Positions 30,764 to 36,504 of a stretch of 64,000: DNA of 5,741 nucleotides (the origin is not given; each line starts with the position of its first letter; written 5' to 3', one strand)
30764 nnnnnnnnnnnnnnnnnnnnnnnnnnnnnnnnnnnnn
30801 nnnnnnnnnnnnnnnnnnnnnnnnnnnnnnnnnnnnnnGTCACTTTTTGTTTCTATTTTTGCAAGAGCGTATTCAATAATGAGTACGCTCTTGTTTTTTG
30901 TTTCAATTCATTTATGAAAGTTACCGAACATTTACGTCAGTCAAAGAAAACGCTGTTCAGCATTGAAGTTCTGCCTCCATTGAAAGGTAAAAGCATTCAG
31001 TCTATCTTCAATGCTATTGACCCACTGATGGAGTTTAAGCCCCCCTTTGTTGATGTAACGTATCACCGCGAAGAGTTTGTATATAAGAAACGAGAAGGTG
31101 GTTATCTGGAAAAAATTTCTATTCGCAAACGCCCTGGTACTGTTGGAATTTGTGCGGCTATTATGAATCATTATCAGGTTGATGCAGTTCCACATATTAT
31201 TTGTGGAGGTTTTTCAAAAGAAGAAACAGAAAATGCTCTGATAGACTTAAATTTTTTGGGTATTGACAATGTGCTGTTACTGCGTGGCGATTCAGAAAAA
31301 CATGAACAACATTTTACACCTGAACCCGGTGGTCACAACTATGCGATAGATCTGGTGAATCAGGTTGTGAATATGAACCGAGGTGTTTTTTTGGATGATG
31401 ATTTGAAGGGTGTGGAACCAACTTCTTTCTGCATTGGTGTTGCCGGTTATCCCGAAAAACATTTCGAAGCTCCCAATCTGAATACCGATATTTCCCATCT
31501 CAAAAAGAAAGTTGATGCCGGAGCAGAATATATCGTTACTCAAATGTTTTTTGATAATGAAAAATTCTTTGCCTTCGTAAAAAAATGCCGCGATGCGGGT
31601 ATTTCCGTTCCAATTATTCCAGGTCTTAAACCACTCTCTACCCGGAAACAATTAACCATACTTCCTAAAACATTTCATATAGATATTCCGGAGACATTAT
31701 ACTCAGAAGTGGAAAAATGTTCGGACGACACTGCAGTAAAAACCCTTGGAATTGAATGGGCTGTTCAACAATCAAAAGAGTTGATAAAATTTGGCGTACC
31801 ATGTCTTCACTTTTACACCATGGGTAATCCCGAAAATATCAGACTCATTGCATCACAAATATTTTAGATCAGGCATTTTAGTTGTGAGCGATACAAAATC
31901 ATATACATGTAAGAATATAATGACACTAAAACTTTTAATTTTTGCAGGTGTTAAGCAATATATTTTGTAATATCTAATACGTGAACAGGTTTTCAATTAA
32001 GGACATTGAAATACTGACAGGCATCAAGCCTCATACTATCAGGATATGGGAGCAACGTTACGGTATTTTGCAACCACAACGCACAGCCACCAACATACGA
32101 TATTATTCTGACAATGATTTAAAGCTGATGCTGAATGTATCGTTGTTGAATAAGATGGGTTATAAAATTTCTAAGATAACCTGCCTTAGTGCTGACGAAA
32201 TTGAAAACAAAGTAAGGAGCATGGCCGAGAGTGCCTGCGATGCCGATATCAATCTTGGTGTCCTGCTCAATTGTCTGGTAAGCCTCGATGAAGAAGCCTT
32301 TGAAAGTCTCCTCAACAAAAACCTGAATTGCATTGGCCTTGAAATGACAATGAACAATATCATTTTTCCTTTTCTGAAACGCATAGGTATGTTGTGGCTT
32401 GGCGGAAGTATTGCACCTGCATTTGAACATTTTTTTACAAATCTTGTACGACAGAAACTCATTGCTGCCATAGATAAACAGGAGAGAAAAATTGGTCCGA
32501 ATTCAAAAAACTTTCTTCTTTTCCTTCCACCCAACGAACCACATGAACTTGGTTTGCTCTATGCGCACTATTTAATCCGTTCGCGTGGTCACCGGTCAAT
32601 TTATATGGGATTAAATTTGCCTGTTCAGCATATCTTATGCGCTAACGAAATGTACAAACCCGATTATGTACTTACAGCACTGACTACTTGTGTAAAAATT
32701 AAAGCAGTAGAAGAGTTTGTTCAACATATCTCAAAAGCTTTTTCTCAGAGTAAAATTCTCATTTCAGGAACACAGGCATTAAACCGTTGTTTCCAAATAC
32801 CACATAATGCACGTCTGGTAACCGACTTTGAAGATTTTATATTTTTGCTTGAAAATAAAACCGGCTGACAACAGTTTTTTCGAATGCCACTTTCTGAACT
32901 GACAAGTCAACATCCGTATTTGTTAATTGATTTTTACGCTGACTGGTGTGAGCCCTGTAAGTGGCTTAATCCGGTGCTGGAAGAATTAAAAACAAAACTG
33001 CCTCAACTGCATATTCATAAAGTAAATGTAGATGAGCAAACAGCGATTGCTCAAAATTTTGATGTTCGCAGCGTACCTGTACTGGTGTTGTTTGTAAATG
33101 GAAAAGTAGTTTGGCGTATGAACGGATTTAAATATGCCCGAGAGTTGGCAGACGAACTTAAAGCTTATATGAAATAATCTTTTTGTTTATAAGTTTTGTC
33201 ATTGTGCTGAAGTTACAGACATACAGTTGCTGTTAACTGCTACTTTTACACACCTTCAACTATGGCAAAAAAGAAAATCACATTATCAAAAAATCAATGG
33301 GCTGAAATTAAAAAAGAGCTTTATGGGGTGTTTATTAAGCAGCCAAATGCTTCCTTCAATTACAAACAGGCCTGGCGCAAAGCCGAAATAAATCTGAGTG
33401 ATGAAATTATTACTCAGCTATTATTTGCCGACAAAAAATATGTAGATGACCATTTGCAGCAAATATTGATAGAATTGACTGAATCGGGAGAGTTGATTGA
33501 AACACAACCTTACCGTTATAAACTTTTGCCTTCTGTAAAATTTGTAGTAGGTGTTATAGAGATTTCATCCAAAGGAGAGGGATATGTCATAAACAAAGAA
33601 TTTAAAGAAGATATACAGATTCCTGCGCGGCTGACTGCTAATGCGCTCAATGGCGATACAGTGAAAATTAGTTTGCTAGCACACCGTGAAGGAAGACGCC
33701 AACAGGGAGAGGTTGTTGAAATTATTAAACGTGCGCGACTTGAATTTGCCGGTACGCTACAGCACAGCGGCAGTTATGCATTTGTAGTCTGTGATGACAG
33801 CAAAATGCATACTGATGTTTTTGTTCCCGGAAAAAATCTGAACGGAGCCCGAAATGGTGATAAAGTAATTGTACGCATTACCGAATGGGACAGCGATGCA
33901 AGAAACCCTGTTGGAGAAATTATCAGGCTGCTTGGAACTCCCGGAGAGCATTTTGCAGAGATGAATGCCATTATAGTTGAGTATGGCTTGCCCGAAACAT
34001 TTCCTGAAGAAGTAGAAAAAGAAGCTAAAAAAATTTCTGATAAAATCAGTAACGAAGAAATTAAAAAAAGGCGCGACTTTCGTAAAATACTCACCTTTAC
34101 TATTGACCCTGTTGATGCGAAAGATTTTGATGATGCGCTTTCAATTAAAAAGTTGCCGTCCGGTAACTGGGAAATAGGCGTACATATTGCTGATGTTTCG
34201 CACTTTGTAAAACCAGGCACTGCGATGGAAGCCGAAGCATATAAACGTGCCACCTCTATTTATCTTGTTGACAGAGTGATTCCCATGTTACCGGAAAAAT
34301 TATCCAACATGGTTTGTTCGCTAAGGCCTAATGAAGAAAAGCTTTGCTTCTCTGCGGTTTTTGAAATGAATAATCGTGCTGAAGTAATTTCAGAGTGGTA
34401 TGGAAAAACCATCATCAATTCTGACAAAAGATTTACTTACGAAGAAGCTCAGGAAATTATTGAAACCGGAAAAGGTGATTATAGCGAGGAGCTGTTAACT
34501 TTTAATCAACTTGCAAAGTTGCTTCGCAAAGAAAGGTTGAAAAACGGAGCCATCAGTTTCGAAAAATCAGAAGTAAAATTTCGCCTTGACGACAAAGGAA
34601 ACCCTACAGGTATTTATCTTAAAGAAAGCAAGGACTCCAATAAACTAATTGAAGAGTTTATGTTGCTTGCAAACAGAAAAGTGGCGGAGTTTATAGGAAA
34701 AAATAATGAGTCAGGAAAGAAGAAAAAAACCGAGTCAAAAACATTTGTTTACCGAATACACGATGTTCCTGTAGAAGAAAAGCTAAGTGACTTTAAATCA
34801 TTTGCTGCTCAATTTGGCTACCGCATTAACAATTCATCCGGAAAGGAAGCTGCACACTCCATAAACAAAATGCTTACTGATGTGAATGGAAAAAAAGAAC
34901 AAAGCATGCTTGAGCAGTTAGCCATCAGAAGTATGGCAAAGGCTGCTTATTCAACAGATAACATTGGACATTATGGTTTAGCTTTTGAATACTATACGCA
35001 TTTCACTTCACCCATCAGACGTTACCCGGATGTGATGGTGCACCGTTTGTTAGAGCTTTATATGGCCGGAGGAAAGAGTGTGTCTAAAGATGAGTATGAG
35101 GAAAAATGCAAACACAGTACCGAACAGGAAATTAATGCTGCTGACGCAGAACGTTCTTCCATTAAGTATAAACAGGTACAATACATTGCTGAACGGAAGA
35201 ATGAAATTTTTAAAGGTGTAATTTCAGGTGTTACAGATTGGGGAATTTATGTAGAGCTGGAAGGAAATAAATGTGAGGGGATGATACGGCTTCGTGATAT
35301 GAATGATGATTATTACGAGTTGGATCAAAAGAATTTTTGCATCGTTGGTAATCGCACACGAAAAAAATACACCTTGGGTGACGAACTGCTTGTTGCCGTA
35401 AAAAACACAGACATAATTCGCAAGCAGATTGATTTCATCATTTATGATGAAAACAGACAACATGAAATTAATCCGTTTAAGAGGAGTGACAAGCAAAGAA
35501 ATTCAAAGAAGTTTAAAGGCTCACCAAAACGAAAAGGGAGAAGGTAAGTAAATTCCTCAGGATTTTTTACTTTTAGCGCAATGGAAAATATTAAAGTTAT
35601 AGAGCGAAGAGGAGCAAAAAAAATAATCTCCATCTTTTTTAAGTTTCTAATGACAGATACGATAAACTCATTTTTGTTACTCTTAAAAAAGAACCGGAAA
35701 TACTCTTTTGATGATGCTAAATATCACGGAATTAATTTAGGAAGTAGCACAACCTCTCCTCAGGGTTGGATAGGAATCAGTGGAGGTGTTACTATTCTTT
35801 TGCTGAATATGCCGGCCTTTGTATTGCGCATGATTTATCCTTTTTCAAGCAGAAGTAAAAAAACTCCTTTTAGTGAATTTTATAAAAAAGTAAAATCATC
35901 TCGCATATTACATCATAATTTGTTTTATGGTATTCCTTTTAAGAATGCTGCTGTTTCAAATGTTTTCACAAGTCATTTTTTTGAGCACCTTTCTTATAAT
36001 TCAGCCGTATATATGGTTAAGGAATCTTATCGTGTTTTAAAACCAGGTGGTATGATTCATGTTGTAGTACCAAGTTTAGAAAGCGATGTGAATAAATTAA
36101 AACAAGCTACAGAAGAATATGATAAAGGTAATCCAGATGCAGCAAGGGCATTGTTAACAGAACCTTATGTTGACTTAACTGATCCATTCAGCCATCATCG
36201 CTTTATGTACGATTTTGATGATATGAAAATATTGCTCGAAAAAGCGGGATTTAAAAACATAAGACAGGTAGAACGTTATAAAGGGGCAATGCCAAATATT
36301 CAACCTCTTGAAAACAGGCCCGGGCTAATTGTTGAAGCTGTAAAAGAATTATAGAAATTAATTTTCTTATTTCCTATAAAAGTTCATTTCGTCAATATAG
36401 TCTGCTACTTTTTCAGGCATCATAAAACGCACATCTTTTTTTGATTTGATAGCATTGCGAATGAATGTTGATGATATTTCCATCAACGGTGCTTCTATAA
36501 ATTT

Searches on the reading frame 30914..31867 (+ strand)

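Call 53: search_protein_families(library=pfam, proteins=[window:30914-31867:+], max_evalue=0.0001)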
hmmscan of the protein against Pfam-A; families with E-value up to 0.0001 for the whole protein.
window:30914-31867:+ (317 aa): 1 family
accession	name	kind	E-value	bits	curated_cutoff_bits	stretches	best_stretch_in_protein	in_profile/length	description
PF02219.23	MTHFR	-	3.6e-70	237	24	1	4-315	3-285/287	Methylenetetrahydrofolate reductase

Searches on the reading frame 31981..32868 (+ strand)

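Call 53: search_protein_families(library=pfam, proteins=[window:31981-32868:+], max_evalue=0.0001)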
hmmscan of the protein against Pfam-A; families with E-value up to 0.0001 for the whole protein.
window:31981-32868:+ (295 aa): 3 families
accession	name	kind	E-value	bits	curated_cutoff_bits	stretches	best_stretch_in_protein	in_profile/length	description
PF13411.12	MerR_1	-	6.7e-13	49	21.6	1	4-67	1-63/69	MerR HTH family regulatory protein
PF02607.22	B12-binding_2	-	1.1e-08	35.6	23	1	95-160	5-70/74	B12 binding domain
PF00376.29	MerR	-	3.9e-08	33.4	28.2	1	5-42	1-38/38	MerR family regulatory protein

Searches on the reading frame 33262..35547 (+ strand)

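Call 53: search_protein_families(library=pfam, proteins=[window:33262-35547:+], max_evalue=0.0001)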
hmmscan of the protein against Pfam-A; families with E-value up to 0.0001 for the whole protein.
window:33262-35547:+ (761 aa): 7 families
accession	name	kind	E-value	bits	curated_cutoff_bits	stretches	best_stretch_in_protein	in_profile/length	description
PF00773.25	RNB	-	1.5e-111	373.3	29.3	1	270-601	1-324/326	RNB domain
PF17876.7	CSD2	-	1.2e-32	112.2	26.2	1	174-248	1-74/74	Cold shock domain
PF08206.17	OB_RNB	-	1.4e-22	79.6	24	2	168-222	6-57/58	Ribonuclease B OB domain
PF22896.3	OB_RNR_1st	-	4.2e-09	36.9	28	1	51-142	4-93/99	Ribonuclease R, OB first domain, N-terminal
PF17849.7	OB_Dis3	-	5.9e-09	36.3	22.8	1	198-242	33-77/77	Dis3-like cold-shock domain 2 (CSD2)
PF00575.29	S1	-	1.7e-08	35.2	22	1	645-725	3-71/74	S1 RNA binding domain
PF25049.1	OB_HELZ2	-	8.6e-06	25.9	29.3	0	99-159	26-89/90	3'-5' exoribonuclease HELZ2, OB-fold domain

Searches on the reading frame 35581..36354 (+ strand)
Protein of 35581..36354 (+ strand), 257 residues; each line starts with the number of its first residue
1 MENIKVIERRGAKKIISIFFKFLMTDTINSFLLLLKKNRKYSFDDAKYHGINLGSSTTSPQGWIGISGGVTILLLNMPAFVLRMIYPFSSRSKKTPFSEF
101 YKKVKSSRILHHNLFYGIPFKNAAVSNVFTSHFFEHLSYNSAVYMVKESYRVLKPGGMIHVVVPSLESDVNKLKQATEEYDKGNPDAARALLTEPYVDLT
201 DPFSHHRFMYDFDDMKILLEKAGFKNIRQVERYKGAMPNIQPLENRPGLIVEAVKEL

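Call 53: search_protein_families(library=pfam, proteins=[window:35581-36354:+], max_evalue=0.0001)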
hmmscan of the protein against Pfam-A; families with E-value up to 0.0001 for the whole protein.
window:35581-36354:+ (257 aa): 2 families
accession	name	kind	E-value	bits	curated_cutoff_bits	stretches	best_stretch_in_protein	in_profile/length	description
PF01209.24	Ubie_methyltran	-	1.1e-05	25.3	20.1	1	145-230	135-219/233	ubiE/COQ5 methyltransferase family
PF08241.18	Methyltransf_11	-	3.9e-05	24.6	21.2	1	110-159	47-93/95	Methyltransferase domain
